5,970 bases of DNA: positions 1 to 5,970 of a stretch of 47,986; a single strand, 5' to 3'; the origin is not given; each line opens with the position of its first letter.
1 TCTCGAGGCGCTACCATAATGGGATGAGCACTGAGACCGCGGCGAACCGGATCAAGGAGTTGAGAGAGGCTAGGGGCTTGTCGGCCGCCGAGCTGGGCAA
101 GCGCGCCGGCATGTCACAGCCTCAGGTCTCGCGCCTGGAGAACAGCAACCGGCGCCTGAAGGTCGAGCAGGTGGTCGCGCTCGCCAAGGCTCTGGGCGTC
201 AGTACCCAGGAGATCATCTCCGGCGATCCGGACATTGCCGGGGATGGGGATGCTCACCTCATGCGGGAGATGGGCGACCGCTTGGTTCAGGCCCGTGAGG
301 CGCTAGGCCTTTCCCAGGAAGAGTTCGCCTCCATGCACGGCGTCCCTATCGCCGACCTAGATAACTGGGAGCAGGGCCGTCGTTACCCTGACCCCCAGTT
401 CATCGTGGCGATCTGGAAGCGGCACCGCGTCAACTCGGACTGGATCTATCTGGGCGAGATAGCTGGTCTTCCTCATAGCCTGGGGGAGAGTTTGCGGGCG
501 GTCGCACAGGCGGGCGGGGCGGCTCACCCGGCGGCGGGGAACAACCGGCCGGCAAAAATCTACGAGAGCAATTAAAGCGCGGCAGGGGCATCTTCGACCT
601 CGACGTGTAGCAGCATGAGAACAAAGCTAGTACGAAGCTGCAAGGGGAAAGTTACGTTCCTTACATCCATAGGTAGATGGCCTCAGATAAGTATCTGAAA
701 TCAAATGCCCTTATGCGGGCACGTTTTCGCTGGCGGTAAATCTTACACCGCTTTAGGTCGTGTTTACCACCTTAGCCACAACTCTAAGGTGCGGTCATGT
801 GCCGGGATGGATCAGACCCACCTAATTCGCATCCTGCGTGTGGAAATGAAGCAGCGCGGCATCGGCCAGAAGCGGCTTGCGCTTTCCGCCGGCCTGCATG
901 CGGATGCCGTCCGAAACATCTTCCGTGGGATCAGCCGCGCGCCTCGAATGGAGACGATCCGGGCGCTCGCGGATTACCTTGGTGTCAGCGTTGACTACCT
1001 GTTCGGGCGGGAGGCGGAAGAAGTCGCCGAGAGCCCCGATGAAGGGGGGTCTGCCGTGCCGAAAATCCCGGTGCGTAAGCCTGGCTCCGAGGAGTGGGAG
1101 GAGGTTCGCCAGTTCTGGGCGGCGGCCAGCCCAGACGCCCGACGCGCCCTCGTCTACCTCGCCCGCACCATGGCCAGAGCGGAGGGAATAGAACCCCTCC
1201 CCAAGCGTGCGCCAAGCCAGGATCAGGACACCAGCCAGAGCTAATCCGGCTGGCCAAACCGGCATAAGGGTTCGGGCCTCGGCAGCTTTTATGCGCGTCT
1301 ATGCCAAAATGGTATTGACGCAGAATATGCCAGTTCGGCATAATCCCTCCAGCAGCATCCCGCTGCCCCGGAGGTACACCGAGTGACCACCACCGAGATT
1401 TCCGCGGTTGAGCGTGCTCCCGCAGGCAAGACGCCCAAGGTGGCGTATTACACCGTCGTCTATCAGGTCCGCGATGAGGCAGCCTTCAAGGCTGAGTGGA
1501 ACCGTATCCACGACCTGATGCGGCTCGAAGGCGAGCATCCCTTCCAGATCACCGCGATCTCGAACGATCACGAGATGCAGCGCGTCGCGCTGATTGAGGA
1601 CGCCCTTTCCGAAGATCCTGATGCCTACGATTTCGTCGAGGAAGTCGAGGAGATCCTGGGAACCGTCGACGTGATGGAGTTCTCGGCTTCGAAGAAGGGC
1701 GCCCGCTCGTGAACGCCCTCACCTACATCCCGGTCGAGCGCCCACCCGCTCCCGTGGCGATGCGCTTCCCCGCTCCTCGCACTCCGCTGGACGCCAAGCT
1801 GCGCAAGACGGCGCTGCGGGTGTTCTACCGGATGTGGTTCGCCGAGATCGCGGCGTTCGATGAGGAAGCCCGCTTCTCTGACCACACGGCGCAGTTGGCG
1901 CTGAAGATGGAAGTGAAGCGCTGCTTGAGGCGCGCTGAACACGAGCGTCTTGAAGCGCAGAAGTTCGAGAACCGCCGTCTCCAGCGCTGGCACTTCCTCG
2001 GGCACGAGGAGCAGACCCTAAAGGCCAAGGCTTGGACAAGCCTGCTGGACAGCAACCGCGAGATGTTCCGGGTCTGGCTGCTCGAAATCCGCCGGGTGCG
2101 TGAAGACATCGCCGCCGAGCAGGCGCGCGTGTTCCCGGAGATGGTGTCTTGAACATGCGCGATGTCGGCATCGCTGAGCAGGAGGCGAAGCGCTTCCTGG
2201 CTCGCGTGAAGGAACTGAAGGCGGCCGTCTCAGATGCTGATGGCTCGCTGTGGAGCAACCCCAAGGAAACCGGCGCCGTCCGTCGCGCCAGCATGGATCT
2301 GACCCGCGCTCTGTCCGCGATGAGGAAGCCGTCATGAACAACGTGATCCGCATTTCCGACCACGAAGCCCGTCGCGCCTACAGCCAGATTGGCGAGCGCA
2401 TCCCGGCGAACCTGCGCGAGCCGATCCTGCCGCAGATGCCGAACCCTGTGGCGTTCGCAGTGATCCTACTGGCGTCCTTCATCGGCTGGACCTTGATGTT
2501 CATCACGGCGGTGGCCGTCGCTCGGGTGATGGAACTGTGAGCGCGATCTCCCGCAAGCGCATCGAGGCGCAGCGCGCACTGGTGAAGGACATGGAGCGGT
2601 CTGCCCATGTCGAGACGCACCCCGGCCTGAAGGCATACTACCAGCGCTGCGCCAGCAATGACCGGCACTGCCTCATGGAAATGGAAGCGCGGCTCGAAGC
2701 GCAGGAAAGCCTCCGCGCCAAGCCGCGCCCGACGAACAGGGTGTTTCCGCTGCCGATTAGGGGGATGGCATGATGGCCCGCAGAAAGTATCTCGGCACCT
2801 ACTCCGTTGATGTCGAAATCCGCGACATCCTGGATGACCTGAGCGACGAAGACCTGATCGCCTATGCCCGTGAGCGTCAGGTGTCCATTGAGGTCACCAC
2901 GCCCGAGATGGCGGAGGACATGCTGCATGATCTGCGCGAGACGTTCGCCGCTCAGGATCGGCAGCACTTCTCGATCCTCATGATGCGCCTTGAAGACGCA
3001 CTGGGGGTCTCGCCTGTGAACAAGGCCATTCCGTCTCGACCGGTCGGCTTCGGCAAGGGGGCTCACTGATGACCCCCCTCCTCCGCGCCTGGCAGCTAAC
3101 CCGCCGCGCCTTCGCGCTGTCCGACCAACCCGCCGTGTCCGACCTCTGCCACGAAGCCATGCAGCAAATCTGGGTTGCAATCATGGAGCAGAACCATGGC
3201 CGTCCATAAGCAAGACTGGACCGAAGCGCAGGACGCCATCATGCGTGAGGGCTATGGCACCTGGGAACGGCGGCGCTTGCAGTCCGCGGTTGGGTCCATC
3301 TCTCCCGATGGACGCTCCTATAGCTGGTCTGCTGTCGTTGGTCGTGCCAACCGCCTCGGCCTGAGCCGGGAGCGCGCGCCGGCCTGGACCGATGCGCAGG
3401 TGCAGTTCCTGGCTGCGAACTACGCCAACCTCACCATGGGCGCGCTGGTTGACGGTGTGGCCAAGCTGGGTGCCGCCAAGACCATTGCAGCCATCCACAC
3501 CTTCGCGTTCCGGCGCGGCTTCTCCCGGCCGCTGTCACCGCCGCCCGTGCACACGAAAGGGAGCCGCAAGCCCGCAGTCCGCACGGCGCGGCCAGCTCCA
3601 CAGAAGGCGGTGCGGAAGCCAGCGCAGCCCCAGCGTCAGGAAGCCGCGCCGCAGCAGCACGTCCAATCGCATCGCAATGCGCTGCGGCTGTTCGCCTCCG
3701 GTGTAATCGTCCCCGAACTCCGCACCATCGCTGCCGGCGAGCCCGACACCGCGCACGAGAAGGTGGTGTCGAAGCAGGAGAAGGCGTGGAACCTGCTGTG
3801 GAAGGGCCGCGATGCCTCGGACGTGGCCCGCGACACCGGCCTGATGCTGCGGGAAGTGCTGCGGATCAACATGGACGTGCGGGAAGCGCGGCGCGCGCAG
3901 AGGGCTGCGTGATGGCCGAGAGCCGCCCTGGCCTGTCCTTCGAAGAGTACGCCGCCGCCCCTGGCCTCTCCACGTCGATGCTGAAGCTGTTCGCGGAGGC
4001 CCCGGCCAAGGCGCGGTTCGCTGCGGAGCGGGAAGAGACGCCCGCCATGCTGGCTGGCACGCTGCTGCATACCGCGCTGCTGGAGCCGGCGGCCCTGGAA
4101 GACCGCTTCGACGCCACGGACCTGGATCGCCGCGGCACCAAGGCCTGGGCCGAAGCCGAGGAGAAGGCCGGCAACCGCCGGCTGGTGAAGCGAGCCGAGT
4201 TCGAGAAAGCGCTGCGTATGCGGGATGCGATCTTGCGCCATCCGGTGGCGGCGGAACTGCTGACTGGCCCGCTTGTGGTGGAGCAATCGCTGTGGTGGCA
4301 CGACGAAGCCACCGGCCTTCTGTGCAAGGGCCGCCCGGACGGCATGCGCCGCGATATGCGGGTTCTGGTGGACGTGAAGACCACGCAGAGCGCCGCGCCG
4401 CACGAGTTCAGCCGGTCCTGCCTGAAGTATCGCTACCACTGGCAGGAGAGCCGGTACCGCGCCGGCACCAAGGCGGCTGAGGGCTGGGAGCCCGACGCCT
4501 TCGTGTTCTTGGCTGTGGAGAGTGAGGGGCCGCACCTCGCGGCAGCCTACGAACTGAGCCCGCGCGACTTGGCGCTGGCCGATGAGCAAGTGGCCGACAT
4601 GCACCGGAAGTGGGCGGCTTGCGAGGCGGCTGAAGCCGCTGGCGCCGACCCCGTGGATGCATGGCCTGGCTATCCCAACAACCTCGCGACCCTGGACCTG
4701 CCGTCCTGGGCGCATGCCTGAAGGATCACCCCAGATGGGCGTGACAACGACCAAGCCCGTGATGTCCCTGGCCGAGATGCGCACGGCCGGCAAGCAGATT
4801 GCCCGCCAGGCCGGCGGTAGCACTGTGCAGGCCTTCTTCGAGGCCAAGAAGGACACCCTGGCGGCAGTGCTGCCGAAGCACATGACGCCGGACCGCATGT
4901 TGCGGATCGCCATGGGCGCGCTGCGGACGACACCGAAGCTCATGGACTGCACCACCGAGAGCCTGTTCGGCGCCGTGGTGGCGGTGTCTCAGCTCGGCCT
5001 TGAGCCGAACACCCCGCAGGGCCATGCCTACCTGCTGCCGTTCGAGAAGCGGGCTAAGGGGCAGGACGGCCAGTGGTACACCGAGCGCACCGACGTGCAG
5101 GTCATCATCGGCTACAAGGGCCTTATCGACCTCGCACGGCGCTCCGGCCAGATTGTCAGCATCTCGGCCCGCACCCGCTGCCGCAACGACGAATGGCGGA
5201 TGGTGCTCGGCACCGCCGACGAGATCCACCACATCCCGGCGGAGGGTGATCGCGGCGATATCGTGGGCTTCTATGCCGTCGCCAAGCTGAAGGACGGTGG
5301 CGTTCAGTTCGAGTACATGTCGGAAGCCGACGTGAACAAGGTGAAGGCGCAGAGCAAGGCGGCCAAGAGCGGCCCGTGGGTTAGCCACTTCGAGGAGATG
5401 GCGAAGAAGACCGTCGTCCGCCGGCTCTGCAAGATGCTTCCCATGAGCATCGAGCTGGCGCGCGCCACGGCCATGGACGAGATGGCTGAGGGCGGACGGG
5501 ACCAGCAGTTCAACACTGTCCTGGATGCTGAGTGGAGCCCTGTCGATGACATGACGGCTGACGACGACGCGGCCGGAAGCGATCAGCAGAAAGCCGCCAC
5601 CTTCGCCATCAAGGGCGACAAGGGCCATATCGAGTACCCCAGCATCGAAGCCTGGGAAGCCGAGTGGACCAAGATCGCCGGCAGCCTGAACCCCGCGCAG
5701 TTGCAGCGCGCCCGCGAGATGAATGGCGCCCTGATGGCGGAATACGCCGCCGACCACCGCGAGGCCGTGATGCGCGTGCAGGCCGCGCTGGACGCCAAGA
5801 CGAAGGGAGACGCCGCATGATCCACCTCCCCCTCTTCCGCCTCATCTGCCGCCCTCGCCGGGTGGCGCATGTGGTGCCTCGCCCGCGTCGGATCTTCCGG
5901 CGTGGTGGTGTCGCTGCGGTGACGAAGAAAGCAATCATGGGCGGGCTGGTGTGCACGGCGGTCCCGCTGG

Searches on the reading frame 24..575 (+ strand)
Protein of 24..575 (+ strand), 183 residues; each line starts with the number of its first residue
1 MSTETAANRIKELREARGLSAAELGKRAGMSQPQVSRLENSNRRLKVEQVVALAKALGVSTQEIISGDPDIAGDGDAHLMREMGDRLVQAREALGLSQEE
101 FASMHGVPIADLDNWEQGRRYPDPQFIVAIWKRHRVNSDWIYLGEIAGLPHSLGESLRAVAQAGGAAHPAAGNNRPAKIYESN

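Call 63: search_protein_families(library=pfam, proteins=[window:24-575:+], max_evalue=0.001)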
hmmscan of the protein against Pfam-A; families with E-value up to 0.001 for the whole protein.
window:24-575:+ (183 aa): 9 families
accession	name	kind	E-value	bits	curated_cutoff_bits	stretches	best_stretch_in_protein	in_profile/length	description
PF01381.28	HTH_3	-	7.8e-25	87.1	23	2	10-64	1-55/55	Helix-turn-helix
PF13560.12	HTH_31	-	5.6e-24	84.7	27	2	8-63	4-60/64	Helix-turn-helix domain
PF12844.13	HTH_19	-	1.7e-15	57.1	30.2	2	84-144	1-61/64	Helix-turn-helix domain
PF13744.12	HTH_37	-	4.2e-09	36.5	27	1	7-59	20-73/80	Helix-turn-helix domain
PF13443.12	HTH_26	-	3.6e-08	34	22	1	9-69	1-62/63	Cro/C1-type HTH DNA-binding domain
PF07022.19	Phage_CI_repr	-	5e-07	30.4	22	0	9-68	2-61/65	Bacteriophage CI repressor helix-turn-helix domain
PF13413.12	HTH_25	-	2.1e-06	27.9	24.6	0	11-42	3-34/62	Helix-turn-helix domain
PF20432.4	Xre-like-HTH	-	1.9e-05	25.3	25.8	0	11-49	16-54/63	Antitoxin Xre-like helix-turn-helix domain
PF13404.12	HTH_AsnC-type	-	0.0004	20.6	27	0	19-37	18-36/42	AsnC-type helix-turn-helix domain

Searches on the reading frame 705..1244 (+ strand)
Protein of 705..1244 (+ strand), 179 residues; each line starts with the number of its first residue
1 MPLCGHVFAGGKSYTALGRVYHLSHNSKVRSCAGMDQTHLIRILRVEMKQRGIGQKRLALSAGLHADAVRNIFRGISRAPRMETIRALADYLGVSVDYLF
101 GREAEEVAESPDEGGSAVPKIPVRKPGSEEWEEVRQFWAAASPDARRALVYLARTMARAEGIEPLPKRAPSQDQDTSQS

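Call 63: search_protein_families(library=pfam, proteins=[window:705-1244:+], max_evalue=0.001)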
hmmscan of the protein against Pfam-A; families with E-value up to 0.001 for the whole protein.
window:705-1244:+ (179 aa): 3 families
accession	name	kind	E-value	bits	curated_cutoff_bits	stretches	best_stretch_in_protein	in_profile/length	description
PF01381.28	HTH_3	-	8.5e-10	39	23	1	47-99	4-55/55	Helix-turn-helix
PF13560.12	HTH_31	-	5e-06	27.2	27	1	44-97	6-59/64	Helix-turn-helix domain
PF13443.12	HTH_26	-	9e-06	26.3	22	1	44-104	2-62/63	Cro/C1-type HTH DNA-binding domain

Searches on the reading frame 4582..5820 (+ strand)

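Call 63: search_protein_families(library=pfam, proteins=[window:4582-5820:+], max_evalue=0.001)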
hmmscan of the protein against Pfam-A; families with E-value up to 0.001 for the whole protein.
window:4582-5820:+ (412 aa): 1 family
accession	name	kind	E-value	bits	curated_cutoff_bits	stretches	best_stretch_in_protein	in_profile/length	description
PF03837.19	RecT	-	1.7e-48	165.2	24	1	105-303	2-188/198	RecT family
